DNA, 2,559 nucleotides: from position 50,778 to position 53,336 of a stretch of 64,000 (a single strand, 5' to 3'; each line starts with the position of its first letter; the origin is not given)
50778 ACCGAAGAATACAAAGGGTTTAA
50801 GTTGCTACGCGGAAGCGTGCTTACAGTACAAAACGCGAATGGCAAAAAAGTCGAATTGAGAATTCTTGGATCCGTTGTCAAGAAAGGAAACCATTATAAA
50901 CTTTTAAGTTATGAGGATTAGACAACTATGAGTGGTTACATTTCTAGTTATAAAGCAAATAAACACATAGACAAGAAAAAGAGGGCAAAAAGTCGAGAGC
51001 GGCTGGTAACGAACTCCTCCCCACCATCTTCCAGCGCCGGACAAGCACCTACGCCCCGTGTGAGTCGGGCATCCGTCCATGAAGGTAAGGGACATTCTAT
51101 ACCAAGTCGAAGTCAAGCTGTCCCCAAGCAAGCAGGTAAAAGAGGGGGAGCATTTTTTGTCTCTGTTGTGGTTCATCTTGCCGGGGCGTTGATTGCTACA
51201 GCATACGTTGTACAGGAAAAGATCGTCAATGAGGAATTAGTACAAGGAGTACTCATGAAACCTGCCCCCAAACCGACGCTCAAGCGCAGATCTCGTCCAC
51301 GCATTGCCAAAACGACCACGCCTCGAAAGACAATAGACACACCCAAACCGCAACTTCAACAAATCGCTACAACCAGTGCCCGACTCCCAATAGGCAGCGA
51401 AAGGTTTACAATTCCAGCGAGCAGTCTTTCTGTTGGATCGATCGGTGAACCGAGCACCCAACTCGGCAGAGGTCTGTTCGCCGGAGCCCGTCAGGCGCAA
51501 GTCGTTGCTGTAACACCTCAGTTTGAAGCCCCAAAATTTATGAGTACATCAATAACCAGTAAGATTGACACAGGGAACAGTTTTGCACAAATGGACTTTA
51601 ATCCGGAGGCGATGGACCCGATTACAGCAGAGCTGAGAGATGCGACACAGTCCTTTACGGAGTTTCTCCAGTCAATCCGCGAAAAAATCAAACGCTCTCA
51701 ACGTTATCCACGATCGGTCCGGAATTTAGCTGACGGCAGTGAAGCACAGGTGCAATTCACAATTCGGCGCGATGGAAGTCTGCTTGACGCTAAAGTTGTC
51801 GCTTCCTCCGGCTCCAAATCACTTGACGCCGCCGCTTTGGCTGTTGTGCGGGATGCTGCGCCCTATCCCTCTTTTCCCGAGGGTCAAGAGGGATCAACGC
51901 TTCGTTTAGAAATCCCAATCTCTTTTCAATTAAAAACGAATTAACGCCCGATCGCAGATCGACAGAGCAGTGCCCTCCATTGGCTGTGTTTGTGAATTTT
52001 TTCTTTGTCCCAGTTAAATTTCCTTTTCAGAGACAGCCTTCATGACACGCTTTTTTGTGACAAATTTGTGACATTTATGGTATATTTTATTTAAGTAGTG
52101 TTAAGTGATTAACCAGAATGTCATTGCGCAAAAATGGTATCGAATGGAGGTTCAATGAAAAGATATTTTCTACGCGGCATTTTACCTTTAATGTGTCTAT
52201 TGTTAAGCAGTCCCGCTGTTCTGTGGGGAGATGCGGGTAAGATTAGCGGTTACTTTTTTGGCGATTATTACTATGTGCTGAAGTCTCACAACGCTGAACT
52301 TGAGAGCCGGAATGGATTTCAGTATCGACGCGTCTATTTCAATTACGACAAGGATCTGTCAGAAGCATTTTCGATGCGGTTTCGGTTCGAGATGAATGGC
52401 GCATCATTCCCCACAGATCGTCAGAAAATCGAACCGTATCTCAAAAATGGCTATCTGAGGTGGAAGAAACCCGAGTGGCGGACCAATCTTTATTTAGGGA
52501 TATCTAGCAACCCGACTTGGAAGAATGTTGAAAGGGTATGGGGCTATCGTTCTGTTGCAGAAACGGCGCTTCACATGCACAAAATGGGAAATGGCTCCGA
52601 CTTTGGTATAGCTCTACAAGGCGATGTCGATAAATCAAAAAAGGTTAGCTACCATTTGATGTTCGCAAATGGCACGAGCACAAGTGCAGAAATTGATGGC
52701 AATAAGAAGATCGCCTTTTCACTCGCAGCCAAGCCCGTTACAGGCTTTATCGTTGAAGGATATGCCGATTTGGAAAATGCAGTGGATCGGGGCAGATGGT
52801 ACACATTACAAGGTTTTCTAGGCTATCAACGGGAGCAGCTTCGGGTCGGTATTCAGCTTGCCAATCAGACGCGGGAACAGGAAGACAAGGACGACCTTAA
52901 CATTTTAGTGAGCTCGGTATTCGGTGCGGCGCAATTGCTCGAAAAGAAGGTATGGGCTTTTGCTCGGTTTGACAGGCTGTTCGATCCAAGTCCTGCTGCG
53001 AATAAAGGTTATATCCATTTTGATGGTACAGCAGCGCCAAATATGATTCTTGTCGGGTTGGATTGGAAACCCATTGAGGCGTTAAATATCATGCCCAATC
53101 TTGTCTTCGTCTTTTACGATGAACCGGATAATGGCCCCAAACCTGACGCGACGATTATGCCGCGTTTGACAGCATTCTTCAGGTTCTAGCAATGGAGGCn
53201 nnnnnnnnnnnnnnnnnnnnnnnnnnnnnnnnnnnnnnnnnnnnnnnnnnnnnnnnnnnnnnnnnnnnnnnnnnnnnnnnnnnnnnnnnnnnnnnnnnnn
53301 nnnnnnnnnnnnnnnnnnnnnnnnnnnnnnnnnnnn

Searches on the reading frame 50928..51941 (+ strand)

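Call 45: search_protein_families(library=ncbifam, proteins=[window:50928-51941:+], max_evalue=1e-8)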
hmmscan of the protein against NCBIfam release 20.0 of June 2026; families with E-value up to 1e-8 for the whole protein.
window:50928-51941:+ (338 aa): 2 families
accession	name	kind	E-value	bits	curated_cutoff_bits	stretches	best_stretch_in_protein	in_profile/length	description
TIGR01352.1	tonB_Cterm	subfamily_domain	2.6e-16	59.7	27.1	1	259-336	2-76/76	TonB family protein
TIGR02794.1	tolA_full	equivalog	7.8e-10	38.5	59.45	0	244-334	278-361/362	cell envelope integrity protein TolA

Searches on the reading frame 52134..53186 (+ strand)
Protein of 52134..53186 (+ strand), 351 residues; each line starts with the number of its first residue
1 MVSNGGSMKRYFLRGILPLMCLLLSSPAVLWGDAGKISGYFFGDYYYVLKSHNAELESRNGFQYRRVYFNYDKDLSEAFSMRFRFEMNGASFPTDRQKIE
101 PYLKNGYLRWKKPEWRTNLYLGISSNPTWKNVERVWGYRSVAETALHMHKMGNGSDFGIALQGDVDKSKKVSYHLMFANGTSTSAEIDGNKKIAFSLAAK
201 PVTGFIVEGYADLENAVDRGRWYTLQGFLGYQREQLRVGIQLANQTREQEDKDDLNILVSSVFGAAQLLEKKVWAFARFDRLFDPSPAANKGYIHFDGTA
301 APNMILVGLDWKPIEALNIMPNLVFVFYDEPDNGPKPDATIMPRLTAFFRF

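Call 3: search_protein_families(library=pfam, proteins=[window:52134-53186:+], max_evalue=0.01)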
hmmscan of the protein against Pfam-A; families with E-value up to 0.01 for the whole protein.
window:52134-53186:+ (351 aa): 0 families

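Call 33: search_protein_families(library=ncbifam, proteins=[window:52134-53186:+], max_evalue=0.00001)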
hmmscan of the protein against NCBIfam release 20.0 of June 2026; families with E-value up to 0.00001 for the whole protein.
window:52134-53186:+ (351 aa): 0 families

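Call 54: search_protein_families(library=pfam, proteins=[window:52134-53186:+], max_evalue=5)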
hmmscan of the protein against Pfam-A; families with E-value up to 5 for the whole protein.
window:52134-53186:+ (351 aa): 0 families
